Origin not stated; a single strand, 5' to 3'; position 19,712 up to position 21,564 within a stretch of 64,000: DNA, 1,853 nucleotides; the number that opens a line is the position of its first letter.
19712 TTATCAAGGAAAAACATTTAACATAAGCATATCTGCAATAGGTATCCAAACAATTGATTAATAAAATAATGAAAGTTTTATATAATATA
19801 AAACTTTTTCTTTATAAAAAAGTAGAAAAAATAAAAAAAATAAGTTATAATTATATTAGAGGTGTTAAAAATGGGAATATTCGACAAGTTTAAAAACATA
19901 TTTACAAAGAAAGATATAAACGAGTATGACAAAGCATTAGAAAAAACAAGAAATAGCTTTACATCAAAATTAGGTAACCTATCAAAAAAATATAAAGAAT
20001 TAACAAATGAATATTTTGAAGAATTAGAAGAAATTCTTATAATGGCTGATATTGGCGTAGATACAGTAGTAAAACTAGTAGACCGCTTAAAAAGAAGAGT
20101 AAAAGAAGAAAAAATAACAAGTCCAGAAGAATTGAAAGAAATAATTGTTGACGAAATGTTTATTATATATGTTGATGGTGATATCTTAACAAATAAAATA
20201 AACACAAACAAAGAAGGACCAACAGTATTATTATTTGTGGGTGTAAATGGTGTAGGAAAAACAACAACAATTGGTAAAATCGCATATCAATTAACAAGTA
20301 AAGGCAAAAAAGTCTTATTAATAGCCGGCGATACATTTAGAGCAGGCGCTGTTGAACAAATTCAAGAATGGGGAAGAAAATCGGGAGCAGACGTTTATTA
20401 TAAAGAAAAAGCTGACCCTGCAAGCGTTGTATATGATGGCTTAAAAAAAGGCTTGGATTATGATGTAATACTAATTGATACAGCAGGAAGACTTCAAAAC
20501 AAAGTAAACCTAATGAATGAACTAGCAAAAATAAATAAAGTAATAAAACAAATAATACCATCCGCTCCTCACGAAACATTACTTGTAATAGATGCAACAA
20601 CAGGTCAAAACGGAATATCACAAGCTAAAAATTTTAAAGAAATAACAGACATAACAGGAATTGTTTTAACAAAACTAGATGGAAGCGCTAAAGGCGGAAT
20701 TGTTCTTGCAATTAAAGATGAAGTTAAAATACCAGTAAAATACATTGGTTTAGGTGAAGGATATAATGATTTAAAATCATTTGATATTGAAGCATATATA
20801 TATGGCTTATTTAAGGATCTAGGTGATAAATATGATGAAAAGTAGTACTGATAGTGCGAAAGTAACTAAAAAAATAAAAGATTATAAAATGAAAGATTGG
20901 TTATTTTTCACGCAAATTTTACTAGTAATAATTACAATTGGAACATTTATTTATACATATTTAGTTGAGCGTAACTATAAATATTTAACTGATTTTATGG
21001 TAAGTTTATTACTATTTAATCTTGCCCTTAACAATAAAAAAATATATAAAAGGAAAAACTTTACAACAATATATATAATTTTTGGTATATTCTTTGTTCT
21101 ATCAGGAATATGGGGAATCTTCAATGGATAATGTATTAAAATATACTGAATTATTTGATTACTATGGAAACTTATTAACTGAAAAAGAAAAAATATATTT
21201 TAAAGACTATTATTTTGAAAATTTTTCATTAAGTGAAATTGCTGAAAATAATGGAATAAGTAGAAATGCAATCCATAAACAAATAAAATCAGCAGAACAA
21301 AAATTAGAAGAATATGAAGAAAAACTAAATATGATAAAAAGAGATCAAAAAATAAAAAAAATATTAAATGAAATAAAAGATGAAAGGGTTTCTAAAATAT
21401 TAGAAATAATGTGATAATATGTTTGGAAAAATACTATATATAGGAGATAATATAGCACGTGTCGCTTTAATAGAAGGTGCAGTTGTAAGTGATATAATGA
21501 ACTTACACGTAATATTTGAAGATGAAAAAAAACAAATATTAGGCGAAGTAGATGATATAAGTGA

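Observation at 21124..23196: HerA/DUF87-like ATPase translationally coupled to ylxM, where ffh is expected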

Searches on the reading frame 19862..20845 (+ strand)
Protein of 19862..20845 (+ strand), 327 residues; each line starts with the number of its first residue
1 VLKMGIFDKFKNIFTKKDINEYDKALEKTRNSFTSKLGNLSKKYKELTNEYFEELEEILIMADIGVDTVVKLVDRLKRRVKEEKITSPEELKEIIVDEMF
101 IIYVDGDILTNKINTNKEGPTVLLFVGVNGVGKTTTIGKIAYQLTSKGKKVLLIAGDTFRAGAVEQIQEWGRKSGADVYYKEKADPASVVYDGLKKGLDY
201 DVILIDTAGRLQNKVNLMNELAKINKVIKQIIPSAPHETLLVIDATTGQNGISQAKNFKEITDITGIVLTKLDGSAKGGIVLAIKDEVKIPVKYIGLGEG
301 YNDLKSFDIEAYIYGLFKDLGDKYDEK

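Call 3: search_protein_families(library=pfam, proteins=[window:19862-20845:+], max_evalue=0.01)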
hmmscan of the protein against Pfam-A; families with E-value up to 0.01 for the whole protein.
window:19862-20845:+ (327 aa): 19 families
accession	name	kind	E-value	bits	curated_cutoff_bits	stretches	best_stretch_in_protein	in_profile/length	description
PF00448.28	SRP54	-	1.8e-73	246.8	22.7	1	120-317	1-195/196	SRP54-type protein, GTPase domain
PF02881.24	SRP54_N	-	3.5e-17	62.8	22.4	1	33-99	1-75/75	SRP54-type protein, helical bundle domain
PF13614.12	AAA_31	-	5.3e-07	30.2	27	1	130-158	12-40/177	AAA domain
PF03308.22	MeaB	-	7.5e-05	22.3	23.1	1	120-157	33-70/273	Methylmalonyl Co-A mutase-associated GTPase MeaB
PF01656.29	CbiA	-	9.2e-05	22.8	25.4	1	130-281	9-93/125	CobQ/CobB/MinD/ParA nucleotide binding domain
PF25199.1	nSTAND_NTPase5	-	0.00013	22.3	34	1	112-169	31-92/145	Novel STAND NTPase 5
PF00004.35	AAA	-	0.00024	22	21.2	1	123-250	1-112/131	ATPase family associated with various cellular activities (AAA)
PF13401.12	AAA_22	-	0.00027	21.7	27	1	119-226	4-109/130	AAA domain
PF02374.21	ArsA_ATPase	-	0.00033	20.4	24.3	1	122-157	3-38/305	Anion-transporting ATPase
PF13604.12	AAA_30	-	0.00077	19.7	27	1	119-169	17-67/191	AAA domain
PF06414.18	Zeta_toxin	-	0.001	19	22.3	1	112-161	8-56/199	Zeta toxin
PF13207.12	AAA_17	-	0.0014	19.4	27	0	126-178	1-49/136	AAA domain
PF04851.21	ResIII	-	0.0014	19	22.5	1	110-157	13-62/164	Type III restriction enzyme, res subunit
PF01583.26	APS_kinase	-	0.0016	19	21.1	1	121-164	3-46/152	Adenylylsulphate kinase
PF06207.16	DUF1002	-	0.0018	18.3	26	1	39-97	123-179/220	Protein of unknown function (DUF1002)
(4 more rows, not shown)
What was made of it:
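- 19862..20845 (+): ftsY (SRP receptor), first gene of the transcription unit. Pfam SRP54 246.8 bits and SRP54_N 62.8 bits (call 3).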

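Call 39: find_related_loci(query=window:19862-20845:+, collection=metagenome_contigs, flank=7000)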
Query window:19862-20845:+ (327 aa) in metagenome_contigs; peptide patterns used: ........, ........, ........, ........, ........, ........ (x = any residue, [..] = any of these).
424 stretches matched a pattern; 182 encode a relative of the query (tblastn E <= 1e-3); the best 80 are kept; 80 distinct loci.
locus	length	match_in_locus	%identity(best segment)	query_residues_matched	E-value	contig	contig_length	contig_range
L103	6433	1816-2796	100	1-327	0e+0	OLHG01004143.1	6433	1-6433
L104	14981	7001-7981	100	1-327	0e+0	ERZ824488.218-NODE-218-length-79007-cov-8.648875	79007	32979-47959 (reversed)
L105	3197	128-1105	93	2-327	0e+0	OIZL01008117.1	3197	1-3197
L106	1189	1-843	94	47-327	0e+0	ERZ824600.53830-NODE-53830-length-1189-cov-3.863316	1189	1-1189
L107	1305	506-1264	98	75-327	7e-176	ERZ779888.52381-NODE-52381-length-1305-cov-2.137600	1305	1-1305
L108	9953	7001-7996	73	3-326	1e-152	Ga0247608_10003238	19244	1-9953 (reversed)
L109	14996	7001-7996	73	3-326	1e-152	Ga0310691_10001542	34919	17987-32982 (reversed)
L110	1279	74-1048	70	4-320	1e-162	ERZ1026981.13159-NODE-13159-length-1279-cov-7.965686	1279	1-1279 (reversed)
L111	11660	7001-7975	72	4-320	3e-148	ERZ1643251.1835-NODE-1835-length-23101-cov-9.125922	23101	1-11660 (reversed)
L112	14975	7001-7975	70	4-320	3e-147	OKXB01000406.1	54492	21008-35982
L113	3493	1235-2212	71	4-323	3e-152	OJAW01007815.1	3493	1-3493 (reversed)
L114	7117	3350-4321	70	4-319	6e-147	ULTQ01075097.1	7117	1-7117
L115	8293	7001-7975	70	4-320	1e-146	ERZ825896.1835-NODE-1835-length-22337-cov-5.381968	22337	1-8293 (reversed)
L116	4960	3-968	70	7-320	5e-148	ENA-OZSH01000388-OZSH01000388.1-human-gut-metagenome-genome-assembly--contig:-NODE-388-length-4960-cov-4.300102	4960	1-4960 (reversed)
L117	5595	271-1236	70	4-320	4e-147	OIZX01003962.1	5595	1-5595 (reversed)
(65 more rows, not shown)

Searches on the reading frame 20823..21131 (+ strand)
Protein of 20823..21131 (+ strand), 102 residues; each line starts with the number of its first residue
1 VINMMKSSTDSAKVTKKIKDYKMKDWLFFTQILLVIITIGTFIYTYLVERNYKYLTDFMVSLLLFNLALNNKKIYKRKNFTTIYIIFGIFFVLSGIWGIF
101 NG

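Call 3: search_protein_families(library=pfam, proteins=[window:20823-21131:+], max_evalue=0.01)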
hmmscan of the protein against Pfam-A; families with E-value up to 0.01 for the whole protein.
window:20823-21131:+ (102 aa): 2 families
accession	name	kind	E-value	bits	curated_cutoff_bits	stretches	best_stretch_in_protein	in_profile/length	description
PF24686.1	FLQE3_permease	-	0.003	17.7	60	1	23-79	146-202/232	Fluoroquinolones export permease protein family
PF24057.1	DUF7358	-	0.0046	17.1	27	1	6-92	75-159/229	Domain of unknown function (DUF7358)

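Call 4: search_protein_families(library=ncbifam, proteins=[window:20823-21131:+], max_evalue=0.01)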
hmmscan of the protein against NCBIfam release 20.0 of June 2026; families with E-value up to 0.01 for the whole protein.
window:20823-21131:+ (102 aa): 1 family
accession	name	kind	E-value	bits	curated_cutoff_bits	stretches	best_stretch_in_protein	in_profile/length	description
TIGR00245.2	TIGR00245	equivalog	0.006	16.2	410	1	22-79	32-89/251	iron efflux ABC transporter permease subunit FetB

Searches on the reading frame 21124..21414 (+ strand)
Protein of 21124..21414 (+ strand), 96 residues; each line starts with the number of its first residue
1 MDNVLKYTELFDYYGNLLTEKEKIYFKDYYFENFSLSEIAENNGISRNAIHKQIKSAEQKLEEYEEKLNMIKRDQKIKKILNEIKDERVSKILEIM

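Call 3: search_protein_families(library=pfam, proteins=[window:21124-21414:+], max_evalue=0.01)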
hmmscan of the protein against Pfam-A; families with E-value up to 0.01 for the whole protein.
window:21124-21414:+ (96 aa): 9 families
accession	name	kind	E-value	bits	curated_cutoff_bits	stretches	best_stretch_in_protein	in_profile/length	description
PF04297.20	UPF0122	-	1.4e-25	89.9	22.7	1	2-90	2-90/101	Putative helix-turn-helix protein, YlxM / p13 like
PF04545.22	Sigma70_r4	-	2.3e-07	30.7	24.1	1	18-61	5-48/50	Sigma-70, region 4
PF04967.18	HTH_10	-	2.7e-05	24.3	23.1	1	34-61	24-51/53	HTH DNA binding domain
PF08281.18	Sigma70_r4_2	-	0.00011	22.2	25.7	1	18-61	11-54/54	Sigma-70, region 4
PF06530.18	Phage_antitermQ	-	0.00059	20.2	26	1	20-68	65-113/118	Phage antitermination protein Q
PF08279.18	HTH_11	-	0.00075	19.8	25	1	33-60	15-42/55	HTH domain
PF05043.19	Mga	-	0.0018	19.3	21.1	1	15-71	10-66/87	Mga helix-turn-helix domain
PF16264.11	SatD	-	0.0057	16.8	29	1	22-61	160-199/211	SatD family (SatD)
PF02001.22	DUF134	-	0.0085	17.1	27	0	18-62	37-79/98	Protein of unknown function DUF134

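Call 4: search_protein_families(library=ncbifam, proteins=[window:21124-21414:+], max_evalue=0.01)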
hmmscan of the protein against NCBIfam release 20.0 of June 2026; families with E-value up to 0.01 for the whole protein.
window:21124-21414:+ (96 aa): 19 families
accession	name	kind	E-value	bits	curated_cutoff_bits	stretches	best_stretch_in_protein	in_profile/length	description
NF045758.2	YlxM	equivalog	9.2e-27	93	80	1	4-72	3-71/72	YlxM family DNA-binding protein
NF001070.0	PRK00118.1-6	equivalog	5.7e-21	74.9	117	1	3-87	4-88/110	putative DNA-binding protein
NF001072.0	PRK00118.2-2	equivalog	1.2e-19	70.7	97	1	1-87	1-87/111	putative DNA-binding protein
NF001069.0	PRK00118.1-5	equivalog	1.9e-19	70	194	1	8-86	9-87/110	putative DNA-binding protein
NF001071.0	PRK00118.2-1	equivalog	4.2e-19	69.1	160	1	2-86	3-87/117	putative DNA-binding protein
NF001068.0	PRK00118.1-4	equivalog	5.8e-18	65.5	125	1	7-86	9-88/113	putative DNA-binding protein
NF001067.0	PRK00118.1-2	equivalog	1.1e-17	64.5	156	1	5-87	10-92/110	putative DNA-binding protein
NF001066.0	PRK00118.1-1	equivalog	1.5e-15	57.5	147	1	7-85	9-87/110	putative DNA-binding protein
NF001074.0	PRK00118.2-4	equivalog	1.7e-13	50.9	186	1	1-82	1-89/110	putative DNA-binding protein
NF001075.0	PRK00118.2-6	equivalog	1.5e-11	44.7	151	1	2-89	10-97/114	putative DNA-binding protein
NF001073.0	PRK00118.2-3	equivalog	4.4e-10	40.1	128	1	9-93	12-96/99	putative DNA-binding protein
TIGR02937.1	sigma70-ECF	superfamily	1e-08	35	42.9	1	17-64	117-164/165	sigma-70 family RNA polymerase sigma factor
TIGR02985.1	Sig70_bacteroi1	subfamily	7.5e-07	29.5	126.4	1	18-63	115-160/162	RNA polymerase sigma-70 factor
NF005385.0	PRK06930.1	subfamily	0.0012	18.6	136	1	17-67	114-164/170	positive control sigma-like factor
NF006930.0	PRK09415.1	subfamily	0.0013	18.6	198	1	21-64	133-174/179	RNA polymerase factor sigma C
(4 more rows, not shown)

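Call 5: search_protein_families(library=padloc, proteins=[window:21124-21414:+], max_evalue=0.01)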
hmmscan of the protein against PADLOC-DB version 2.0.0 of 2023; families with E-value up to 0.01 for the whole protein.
window:21124-21414:+ (96 aa): 3 families
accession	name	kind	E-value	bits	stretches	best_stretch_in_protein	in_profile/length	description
PDLC03678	HEase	-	0.00033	18.4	1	6-84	101-180/266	homing endonuclease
PDLC00256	LmuB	-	0.0014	15.4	1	19-87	360-427/563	AAA ATPase domain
PDLC01851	CARF3--CARF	-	0.0069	13.8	1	18-80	210-270/279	-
